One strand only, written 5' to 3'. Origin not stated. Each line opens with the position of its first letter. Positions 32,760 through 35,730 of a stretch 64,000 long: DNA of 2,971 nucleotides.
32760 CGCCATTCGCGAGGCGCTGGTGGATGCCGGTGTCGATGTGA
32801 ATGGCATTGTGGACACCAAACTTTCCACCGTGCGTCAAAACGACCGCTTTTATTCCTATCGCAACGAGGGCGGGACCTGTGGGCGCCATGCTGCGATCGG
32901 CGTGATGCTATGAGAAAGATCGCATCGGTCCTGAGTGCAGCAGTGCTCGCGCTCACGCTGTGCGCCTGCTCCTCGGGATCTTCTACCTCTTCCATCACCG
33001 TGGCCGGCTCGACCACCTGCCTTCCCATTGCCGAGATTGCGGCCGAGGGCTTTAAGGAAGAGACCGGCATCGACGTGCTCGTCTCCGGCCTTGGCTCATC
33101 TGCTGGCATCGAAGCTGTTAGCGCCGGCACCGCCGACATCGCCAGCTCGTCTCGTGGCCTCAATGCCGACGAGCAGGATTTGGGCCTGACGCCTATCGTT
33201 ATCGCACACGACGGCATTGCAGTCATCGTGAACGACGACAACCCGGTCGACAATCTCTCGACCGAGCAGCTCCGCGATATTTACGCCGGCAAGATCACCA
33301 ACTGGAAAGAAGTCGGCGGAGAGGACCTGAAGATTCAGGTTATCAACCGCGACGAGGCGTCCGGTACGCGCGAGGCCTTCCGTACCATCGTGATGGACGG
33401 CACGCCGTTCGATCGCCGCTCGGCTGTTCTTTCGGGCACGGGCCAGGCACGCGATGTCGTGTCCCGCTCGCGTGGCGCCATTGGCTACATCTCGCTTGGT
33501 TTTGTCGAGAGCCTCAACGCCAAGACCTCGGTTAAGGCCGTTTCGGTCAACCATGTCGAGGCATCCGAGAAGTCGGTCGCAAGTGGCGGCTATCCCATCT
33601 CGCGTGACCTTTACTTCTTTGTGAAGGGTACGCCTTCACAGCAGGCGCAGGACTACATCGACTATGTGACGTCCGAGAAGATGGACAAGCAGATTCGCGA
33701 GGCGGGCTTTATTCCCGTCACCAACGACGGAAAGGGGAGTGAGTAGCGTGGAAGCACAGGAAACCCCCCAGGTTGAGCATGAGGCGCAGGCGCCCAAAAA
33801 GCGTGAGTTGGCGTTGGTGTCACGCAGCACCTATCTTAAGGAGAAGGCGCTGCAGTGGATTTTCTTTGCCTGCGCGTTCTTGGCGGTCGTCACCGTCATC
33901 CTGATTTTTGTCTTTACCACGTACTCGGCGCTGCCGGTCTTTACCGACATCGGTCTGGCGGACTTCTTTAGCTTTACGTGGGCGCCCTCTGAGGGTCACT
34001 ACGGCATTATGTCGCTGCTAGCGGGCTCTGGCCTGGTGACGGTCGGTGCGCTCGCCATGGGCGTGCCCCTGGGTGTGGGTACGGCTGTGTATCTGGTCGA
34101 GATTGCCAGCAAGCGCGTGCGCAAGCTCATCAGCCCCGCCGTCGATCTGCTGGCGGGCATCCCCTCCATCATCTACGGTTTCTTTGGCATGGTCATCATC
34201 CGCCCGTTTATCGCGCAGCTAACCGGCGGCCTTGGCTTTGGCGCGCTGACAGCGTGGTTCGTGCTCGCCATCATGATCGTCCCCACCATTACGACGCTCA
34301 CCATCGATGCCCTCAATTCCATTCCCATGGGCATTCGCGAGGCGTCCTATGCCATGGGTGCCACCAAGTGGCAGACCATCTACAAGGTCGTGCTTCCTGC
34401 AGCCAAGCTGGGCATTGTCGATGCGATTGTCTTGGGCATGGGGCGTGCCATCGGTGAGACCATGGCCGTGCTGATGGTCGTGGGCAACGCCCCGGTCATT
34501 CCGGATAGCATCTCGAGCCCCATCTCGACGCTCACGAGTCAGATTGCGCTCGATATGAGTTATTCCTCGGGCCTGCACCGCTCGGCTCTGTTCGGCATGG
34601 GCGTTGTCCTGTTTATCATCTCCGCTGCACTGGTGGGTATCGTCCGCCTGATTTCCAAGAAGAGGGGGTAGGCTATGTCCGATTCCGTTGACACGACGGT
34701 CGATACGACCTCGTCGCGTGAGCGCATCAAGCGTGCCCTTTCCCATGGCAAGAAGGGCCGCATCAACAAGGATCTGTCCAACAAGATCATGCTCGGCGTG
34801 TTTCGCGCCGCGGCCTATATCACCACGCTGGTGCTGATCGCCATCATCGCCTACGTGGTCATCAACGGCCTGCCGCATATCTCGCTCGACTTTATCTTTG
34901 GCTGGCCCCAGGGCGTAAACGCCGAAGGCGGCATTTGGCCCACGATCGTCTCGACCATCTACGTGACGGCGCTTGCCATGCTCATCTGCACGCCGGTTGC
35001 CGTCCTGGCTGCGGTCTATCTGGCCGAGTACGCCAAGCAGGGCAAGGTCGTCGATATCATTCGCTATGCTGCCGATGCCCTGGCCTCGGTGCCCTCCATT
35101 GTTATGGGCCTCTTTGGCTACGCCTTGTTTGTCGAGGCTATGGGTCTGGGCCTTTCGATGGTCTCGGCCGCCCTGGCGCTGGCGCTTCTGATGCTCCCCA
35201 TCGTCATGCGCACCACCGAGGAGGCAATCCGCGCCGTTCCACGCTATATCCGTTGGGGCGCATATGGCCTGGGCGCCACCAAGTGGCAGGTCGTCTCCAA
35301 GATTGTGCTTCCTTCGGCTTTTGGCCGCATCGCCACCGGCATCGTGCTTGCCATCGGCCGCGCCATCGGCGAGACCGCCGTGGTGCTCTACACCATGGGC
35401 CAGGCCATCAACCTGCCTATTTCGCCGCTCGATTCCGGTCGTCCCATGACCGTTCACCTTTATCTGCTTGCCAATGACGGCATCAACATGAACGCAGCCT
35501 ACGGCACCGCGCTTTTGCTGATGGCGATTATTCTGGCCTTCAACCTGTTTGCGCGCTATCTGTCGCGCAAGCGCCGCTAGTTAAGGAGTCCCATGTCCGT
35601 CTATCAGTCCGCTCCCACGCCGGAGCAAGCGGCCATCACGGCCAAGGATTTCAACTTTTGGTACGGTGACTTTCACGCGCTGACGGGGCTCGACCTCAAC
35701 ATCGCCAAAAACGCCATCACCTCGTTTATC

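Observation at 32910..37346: Complete pstSCAB-phoU operon embedded in the division cluster and translationally coupled to yfiH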

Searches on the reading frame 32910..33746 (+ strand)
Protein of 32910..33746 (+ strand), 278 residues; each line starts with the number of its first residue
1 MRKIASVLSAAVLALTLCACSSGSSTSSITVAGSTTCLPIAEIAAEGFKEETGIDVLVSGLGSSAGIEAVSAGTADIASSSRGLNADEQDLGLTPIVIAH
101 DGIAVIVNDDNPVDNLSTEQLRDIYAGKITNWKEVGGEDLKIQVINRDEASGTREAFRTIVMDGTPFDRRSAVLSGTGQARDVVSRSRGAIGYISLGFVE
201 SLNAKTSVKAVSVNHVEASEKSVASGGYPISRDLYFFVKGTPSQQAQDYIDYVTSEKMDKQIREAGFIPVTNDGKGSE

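Call 3: search_protein_families(library=pfam, proteins=[window:32910-33746:+])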
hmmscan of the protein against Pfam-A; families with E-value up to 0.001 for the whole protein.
window:32910-33746:+ (278 aa): 4 families
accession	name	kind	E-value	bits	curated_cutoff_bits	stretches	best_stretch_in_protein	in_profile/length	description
PF12849.12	PBP_like_2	-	2.7e-53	181.9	27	1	22-256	3-266/267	PBP superfamily domain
PF12727.12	PBP_like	-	9.2e-11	41.7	27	1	50-162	6-114/193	PBP superfamily domain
PF13531.11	SBP_bac_11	-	3.4e-10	40.5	25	1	30-267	2-226/227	Bacterial extracellular solute-binding protein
PF01547.30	SBP_bac_1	-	4.5e-06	27.3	26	1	42-258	12-305/307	Bacterial extracellular solute-binding protein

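Call 25: search_protein_families(library=ncbifam, proteins=[window:32910-33746:+])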
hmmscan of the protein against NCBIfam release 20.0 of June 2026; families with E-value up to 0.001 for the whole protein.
window:32910-33746:+ (278 aa): 4 families
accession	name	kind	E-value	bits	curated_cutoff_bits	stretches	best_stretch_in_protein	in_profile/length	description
TIGR02136.1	ptsS_2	subfamily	1.2e-72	244.6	206.6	1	2-270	2-295/295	phosphate ABC transporter substrate-binding protein PstS family protein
TIGR04505.1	PtsS_plasma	equivalog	8.1e-17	61.6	175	2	102-220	156-285/334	phosphate ABC transporter substrate-binding protein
TIGR00975.1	3a0107s03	equivalog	9e-13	48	205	1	29-158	1-147/315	phosphate ABC transporter substrate-binding protein PstS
NF008171.0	PRK10918.1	equivalog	9.9e-12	44.5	339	1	8-154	9-167/346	phosphate ABC transporter substrate-binding protein PstS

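Call 40: find_homologous_proteins(query=window:32910-33746:+, max_evalue=1e-20)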
Query window:32910-33746:+ (278 aa): 5056 proteins with E <= 1e-20 among 8000 candidates; the best 120 are listed.
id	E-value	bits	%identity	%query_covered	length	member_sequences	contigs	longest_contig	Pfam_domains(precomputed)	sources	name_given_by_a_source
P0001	5.6e-166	568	97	100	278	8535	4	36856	PF13531.12,PF12727.13,PF01547.31,PF12849.13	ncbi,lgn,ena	-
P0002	1.2e-163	561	96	100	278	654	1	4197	PF13531.12,PF12727.13,PF01547.31,PF12849.13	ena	-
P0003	4.2e-163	559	98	96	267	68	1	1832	PF13531.12,PF12727.13,PF01547.31,PF12849.13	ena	-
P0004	1.5e-161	554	97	100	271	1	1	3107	PF13531.12,PF12727.13,PF01547.31,PF12849.13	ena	-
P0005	1.9e-161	554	95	100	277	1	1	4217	PF13531.12,PF12727.13,PF01547.31,PF12849.13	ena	-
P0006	2.0e-161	553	95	100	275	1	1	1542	PF13531.12,PF12727.13,PF01547.31,PF12849.13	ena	-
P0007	2.3e-159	547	95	100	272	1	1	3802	PF13531.12,PF12727.13,PF01547.31,PF12849.13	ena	-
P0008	3.4e-159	546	93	100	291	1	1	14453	PF13531.12,PF12727.13,PF12849.13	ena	-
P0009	6.2e-159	545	95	100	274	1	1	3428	PF13531.12,PF12727.13,PF12849.13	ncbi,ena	-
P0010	9.2e-159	545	95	100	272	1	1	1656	PF13531.12,PF12849.13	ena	-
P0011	2.2e-158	543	95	100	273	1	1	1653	PF13531.12,PF12727.13,PF01547.31,PF12849.13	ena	-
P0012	1.5e-157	541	97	96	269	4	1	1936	PF13531.12,PF12727.13,PF01547.31,PF12849.13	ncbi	-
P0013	1.9e-157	540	94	100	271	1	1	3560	PF13531.12,PF12849.13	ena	-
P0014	6.4e-157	539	94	100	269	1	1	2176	PF13531.12,PF12849.13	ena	-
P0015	2.7e-155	533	94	100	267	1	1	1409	PF13531.12,PF12849.13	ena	-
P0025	1.2e-145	502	87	99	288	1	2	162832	PF13531.12,PF12727.13,PF12849.13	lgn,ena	-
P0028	6.5e-143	493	84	100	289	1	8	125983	PF13531.12,PF12727.13,PF12849.13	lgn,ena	-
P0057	5.6e-126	437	77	95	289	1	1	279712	PF13531.12,PF12727.13,PF12849.13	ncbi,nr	ncbi:phosphate ABC transporter substrate-binding protein [Collinsella sp. BA40]|nr:phosphate ABC tra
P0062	4.7e-125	434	75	99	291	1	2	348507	PF13531.12,PF12727.13,PF12849.13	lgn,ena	-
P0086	2.4e-120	419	76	90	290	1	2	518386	PF13531.12,PF12727.13,PF12849.13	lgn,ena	-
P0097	7.8e-117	407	71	99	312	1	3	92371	PF13531.12,PF12727.13,PF12849.13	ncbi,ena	-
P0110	8.1e-115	401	74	94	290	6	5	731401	PF13531.12,PF12727.13,PF12849.13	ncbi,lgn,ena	-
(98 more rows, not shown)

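Call 41: find_encoding_contigs(protein=P0025, flank=7000, max_places=1)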
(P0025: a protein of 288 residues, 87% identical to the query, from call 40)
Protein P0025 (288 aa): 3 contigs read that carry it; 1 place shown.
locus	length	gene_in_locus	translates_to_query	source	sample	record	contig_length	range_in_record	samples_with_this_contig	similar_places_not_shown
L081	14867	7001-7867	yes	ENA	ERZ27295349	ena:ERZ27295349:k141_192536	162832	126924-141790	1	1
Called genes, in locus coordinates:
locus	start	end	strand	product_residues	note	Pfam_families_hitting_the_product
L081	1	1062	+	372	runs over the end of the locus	PF03033:Glyco_transf_28, PF13579:Glyco_trans_4_4 (weak), PF04101:Glyco_tran_28_C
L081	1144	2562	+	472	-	PF01225:Mur_ligase, PF08245:Mur_ligase_M, PF02875:Mur_ligase_C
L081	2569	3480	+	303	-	PF01565:FAD_binding_4, PF02873:MurB_C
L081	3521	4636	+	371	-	PF08478:POTRA_1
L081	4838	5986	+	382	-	PF00091:Tubulin, PF12327:FtsZ_C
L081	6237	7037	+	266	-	PF02578:Cu-oxidase_4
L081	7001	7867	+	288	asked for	PF12849:PBP_like_2, PF13531:SBP_bac_11, PF12727:PBP_like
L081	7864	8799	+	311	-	PF00528:BPD_transp_1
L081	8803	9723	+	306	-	PF00528:BPD_transp_1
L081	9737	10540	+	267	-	PF02463:SMC_N (faint), PF00005:ABC_tran, PF13304:AAA_21 (faint)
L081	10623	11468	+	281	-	PF01895:PhoU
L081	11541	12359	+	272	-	PF01168:Ala_racemase_N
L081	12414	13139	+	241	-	PF04472:SepF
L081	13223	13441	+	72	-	PF02325:CCB3_YggT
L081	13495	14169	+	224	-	PF05103:DivIVA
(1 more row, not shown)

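Call 42: find_encoding_contigs(protein=P0057, flank=7000, max_places=1)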
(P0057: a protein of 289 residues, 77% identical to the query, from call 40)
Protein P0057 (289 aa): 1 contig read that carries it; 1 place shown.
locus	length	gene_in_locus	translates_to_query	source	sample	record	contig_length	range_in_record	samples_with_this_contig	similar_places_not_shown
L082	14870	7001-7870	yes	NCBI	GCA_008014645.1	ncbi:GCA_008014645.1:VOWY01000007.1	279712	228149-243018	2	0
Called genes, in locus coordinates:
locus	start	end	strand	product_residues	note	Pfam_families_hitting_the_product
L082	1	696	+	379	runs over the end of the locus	PF03033:Glyco_transf_28, PF13439:Glyco_transf_4 (weak), PF13579:Glyco_trans_4_4, PF04101:Glyco_tran_28_C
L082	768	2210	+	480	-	PF01225:Mur_ligase, PF08245:Mur_ligase_M, PF02875:Mur_ligase_C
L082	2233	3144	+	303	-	PF01565:FAD_binding_4, PF02873:MurB_C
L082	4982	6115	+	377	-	PF00091:Tubulin, PF12327:FtsZ_C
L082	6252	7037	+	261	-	PF02578:Cu-oxidase_4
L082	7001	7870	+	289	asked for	PF12849:PBP_like_2, PF13531:SBP_bac_11, PF12727:PBP_like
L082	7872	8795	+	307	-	PF00528:BPD_transp_1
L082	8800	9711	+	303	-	PF00528:BPD_transp_1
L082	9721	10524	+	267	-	PF02463:SMC_N (weak), PF00005:ABC_tran, PF13304:AAA_21 (faint)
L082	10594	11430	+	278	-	PF01895:PhoU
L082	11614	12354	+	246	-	PF01168:Ala_racemase_N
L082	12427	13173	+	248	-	PF04472:SepF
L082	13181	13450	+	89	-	PF02325:CCB3_YggT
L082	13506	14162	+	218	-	-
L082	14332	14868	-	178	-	PF00881:Nitroreductase, PF14512:TM1586_NiRdase (weak)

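Call 43: find_encoding_contigs(protein=P0110, flank=7000, max_places=1)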
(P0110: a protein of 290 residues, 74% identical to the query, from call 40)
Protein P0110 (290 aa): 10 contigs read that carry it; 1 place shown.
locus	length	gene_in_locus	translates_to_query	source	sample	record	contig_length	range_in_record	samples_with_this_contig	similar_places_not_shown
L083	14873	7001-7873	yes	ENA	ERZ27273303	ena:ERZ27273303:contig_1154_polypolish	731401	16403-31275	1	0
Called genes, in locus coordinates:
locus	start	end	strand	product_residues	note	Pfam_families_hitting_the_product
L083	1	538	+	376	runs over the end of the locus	PF03033:Glyco_transf_28, PF13579:Glyco_trans_4_4, PF04101:Glyco_tran_28_C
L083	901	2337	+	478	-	PF01225:Mur_ligase, PF08245:Mur_ligase_M, PF02875:Mur_ligase_C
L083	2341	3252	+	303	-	PF01565:FAD_binding_4, PF02873:MurB_C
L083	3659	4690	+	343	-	PF08478:POTRA_1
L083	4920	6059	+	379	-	PF00091:Tubulin, PF12327:FtsZ_C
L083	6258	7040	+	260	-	PF02578:Cu-oxidase_4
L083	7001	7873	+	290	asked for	PF12849:PBP_like_2, PF13531:SBP_bac_11, PF12727:PBP_like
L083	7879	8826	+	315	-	PF00528:BPD_transp_1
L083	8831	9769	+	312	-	PF00528:BPD_transp_1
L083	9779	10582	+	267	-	PF02463:SMC_N (weak), PF00005:ABC_tran, PF13304:AAA_21 (faint)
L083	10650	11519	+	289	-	PF01895:PhoU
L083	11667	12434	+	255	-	PF01168:Ala_racemase_N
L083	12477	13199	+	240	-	PF04472:SepF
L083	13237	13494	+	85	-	PF02325:CCB3_YggT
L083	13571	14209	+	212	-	-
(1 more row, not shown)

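Call 61: find_encoding_contigs(protein=P0028, flank=3000, max_places=1)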
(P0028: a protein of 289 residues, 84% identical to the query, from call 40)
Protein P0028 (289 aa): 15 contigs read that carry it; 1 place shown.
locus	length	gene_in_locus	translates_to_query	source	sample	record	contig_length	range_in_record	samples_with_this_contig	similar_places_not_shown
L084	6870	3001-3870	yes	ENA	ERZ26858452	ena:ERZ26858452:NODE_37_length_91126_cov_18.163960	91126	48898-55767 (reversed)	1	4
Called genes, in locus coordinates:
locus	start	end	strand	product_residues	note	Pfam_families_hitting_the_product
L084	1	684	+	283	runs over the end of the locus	PF08478:POTRA_1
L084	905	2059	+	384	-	PF00091:Tubulin, PF12327:FtsZ_C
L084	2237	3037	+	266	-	PF02578:Cu-oxidase_4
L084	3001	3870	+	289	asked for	PF12849:PBP_like_2, PF13531:SBP_bac_11, PF12727:PBP_like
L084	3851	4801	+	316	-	PF00528:BPD_transp_1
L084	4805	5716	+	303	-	PF00528:BPD_transp_1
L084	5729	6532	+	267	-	PF02463:SMC_N (weak), PF00005:ABC_tran, PF13304:AAA_21 (faint)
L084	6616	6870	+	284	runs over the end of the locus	PF01895:PhoU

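Call 62: find_encoding_contigs(protein=P0062, flank=3000, max_places=1)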
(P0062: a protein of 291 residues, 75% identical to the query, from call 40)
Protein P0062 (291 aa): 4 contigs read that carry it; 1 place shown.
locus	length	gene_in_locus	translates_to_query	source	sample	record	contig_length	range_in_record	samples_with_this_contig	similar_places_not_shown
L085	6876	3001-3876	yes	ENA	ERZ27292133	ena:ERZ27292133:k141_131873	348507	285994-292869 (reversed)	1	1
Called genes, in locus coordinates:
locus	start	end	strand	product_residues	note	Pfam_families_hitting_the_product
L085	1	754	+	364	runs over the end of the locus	PF08478:POTRA_1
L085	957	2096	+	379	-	PF00091:Tubulin, PF12327:FtsZ_C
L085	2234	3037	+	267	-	PF02578:Cu-oxidase_4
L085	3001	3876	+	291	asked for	PF12849:PBP_like_2, PF13531:SBP_bac_11, PF12727:PBP_like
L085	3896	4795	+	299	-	PF00528:BPD_transp_1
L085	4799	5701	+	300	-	PF00528:BPD_transp_1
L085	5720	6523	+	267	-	PF02463:SMC_N (faint), PF00005:ABC_tran, PF13304:AAA_21 (faint)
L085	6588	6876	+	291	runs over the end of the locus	PF01895:PhoU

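Call 63: find_encoding_contigs(protein=P0086, flank=3000, max_places=1)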
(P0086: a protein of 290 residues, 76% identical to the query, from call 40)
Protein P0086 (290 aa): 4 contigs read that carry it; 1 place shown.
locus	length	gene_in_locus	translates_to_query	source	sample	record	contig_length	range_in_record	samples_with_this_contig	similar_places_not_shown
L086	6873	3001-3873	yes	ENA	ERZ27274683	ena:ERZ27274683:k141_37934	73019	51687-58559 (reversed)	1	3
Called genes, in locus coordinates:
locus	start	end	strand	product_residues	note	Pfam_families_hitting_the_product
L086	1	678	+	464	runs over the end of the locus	PF08478:POTRA_1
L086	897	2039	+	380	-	PF00091:Tubulin, PF12327:FtsZ_C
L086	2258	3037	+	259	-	PF02578:Cu-oxidase_4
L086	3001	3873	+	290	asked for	PF12849:PBP_like_2, PF13531:SBP_bac_11, PF12727:PBP_like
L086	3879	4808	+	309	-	PF00528:BPD_transp_1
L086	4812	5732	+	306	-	PF00528:BPD_transp_1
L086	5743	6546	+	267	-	PF02463:SMC_N (weak), PF00005:ABC_tran, PF13304:AAA_21 (faint)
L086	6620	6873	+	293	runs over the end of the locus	PF01895:PhoU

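Call 64: find_encoding_contigs(protein=P0097, flank=3000, max_places=1)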
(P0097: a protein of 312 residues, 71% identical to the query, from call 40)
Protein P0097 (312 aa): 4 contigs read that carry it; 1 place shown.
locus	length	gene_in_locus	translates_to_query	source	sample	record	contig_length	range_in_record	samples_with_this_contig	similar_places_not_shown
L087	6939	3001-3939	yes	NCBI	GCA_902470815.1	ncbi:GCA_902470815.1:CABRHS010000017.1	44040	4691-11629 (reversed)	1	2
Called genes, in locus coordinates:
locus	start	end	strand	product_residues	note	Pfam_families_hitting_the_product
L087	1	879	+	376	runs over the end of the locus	PF00091:Tubulin, PF12327:FtsZ_C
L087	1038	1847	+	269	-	PF02578:Cu-oxidase_4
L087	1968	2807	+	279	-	PF01895:PhoU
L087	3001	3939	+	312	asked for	PF12849:PBP_like_2, PF13531:SBP_bac_11, PF12727:PBP_like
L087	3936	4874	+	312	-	PF00528:BPD_transp_1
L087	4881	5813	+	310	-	PF00528:BPD_transp_1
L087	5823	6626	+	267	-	PF02463:SMC_N (weak), PF00005:ABC_tran, PF13304:AAA_21 (faint)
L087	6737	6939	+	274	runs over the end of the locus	PF01895:PhoU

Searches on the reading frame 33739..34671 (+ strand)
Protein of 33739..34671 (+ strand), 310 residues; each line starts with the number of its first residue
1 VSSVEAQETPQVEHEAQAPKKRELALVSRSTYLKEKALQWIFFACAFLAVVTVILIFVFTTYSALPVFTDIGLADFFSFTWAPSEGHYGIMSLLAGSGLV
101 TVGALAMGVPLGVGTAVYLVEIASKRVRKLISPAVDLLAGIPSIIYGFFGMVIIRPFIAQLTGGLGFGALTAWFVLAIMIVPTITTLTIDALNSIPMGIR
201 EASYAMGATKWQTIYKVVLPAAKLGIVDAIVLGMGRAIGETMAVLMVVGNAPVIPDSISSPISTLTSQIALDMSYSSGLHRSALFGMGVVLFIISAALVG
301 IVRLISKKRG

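Call 3: search_protein_families(library=pfam, proteins=[window:33739-34671:+])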
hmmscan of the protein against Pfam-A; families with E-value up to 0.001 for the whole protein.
window:33739-34671:+ (310 aa): 1 family
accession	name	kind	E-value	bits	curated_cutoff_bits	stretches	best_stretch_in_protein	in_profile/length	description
PF00528.27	BPD_transp_1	-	6e-21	75.5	26.4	1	108-308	1-181/184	Binding-protein-dependent transport system inner membrane component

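Call 25: search_protein_families(library=ncbifam, proteins=[window:33739-34671:+])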
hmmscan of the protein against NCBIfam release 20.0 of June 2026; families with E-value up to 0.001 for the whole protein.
window:33739-34671:+ (310 aa): 20 families
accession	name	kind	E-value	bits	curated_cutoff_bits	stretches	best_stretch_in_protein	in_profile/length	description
TIGR02138.1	phosphate_pstC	equivalog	1.4e-81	273.8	196.45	1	35-308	1-294/296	phosphate ABC transporter permease subunit PstC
TIGR00974.1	3a0107s02c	equivalog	4.9e-51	173.5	193.45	1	38-308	4-269/272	phosphate ABC transporter permease PstA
NF008435.0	PRK11275.1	equivalog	2.7e-43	148.3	502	2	163-305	162-308/319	phosphate ABC transporter permease PstC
NF008430.0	PRK11268.1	equivalog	1.3e-24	86.8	439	1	24-302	12-285/295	phosphate ABC transporter permease PstA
NF038017.1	ABC_perm1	subfamily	3.4e-12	46.7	100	1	97-274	5-169/184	ABC transporter permease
TIGR02141.1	modB_ABC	equivalog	5.2e-12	45.8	182.6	1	100-258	6-169/208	molybdate ABC transporter permease subunit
NF008049.0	PRK10782.1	subfamily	2.4e-11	43.8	212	1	105-236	28-156/217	methionine ABC transporter permease MetI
TIGR01581.1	Mo_ABC_porter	hypoth_equivalog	9.1e-10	38.4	210.3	1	85-253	18-187/225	ABC transporter permease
TIGR00969.1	3a0106s02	subfamily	2.3e-08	33.8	240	1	69-297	43-268/272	sulfate ABC transporter permease subunit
TIGR02139.1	permease_CysT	equivalog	6.5e-08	32.5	246.1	1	100-258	58-221/265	sulfate ABC transporter permease subunit CysT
NF006939.0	PRK09421.1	equivalog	8.9e-08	31.8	262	1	99-271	17-195/230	molybdate ABC transporter permease subunit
TIGR03416.1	ABC_choXWV_perm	equivalog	1.8e-07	30.9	363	1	51-280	54-255/267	choline ABC transporter permease subunit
NF008208.0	PRK10971.1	equivalog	6.4e-07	29.1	415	1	170-252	141-223/277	sulfate/thiosulfate ABC transporter permease CysT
TIGR02140.1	permease_CysW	equivalog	8.2e-07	28.8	329.1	1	43-304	6-253/261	sulfate ABC transporter permease subunit CysW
TIGR03255.1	PhnV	equivalog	1.5e-05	24.8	358.7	1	67-248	42-220/270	2-aminoethylphosphonate ABC transport system, membrane component PhnV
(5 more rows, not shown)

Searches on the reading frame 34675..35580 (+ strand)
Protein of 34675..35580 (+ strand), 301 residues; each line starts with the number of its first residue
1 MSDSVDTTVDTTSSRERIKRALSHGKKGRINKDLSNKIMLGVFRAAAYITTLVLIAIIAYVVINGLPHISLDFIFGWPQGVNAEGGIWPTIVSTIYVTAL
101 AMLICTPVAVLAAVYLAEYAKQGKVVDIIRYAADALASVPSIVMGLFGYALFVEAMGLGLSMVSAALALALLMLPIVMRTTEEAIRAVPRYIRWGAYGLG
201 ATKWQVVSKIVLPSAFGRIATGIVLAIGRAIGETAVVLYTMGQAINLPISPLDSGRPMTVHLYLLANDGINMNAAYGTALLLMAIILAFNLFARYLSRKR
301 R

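Call 3: search_protein_families(library=pfam, proteins=[window:34675-35580:+])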
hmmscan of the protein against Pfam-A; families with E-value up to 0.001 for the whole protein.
window:34675-35580:+ (301 aa): 1 family
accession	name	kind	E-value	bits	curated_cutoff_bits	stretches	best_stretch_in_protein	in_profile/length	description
PF00528.27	BPD_transp_1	-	4.5e-22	79.1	26.4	1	110-301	2-183/184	Binding-protein-dependent transport system inner membrane component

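Call 25: search_protein_families(library=ncbifam, proteins=[window:34675-35580:+])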
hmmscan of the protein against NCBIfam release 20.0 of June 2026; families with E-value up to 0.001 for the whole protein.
window:34675-35580:+ (301 aa): 20 families
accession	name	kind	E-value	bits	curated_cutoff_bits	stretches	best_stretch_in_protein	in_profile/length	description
TIGR00974.1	3a0107s02c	equivalog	2.9e-82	275.9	193.45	1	37-300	2-270/272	phosphate ABC transporter permease PstA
TIGR02138.1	phosphate_pstC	equivalog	4.2e-49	167.2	196.45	1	37-300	2-295/296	phosphate ABC transporter permease subunit PstC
NF008430.0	PRK11268.1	equivalog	3.5e-45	154.3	439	1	27-300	18-293/295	phosphate ABC transporter permease PstA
NF008435.0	PRK11275.1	equivalog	6.6e-21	74.7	502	2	155-286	163-298/319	phosphate ABC transporter permease PstC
TIGR02141.1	modB_ABC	equivalog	7.3e-12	45.4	182.6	1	94-289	3-200/208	molybdate ABC transporter permease subunit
NF006939.0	PRK09421.1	equivalog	5.4e-10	39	262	1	88-237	9-168/230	molybdate ABC transporter permease subunit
TIGR01581.1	Mo_ABC_porter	hypoth_equivalog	6.7e-10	38.8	210.3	1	91-287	27-222/225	ABC transporter permease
TIGR01097.1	PhnE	equivalog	1.3e-09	38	216.7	1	38-228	8-193/252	phosphonate ABC transporter, permease protein PhnE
NF007047.0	PRK09500.1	equivalog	5.8e-09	35.9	326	1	46-273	13-229/257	spermidine/putrescine ABC transporter permease PotC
NF038017.1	ABC_perm1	subfamily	8.6e-09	35.6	100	1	95-241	2-150/184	ABC transporter permease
TIGR02139.1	permease_CysT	equivalog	1e-08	35.1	246.1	1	95-250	56-217/265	sulfate ABC transporter permease subunit CysT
TIGR03416.1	ABC_choXWV_perm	equivalog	8.5e-08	32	363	1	41-227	41-215/267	choline ABC transporter permease subunit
NF008208.0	PRK10971.1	equivalog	8.6e-08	32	415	1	135-243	114-221/277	sulfate/thiosulfate ABC transporter permease CysT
TIGR00969.1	3a0106s02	subfamily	1.3e-07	31.4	240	1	89-287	57-260/272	sulfate ABC transporter permease subunit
NF008049.0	PRK10782.1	subfamily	4.9e-06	26.4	212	1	86-227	12-154/217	methionine ABC transporter permease MetI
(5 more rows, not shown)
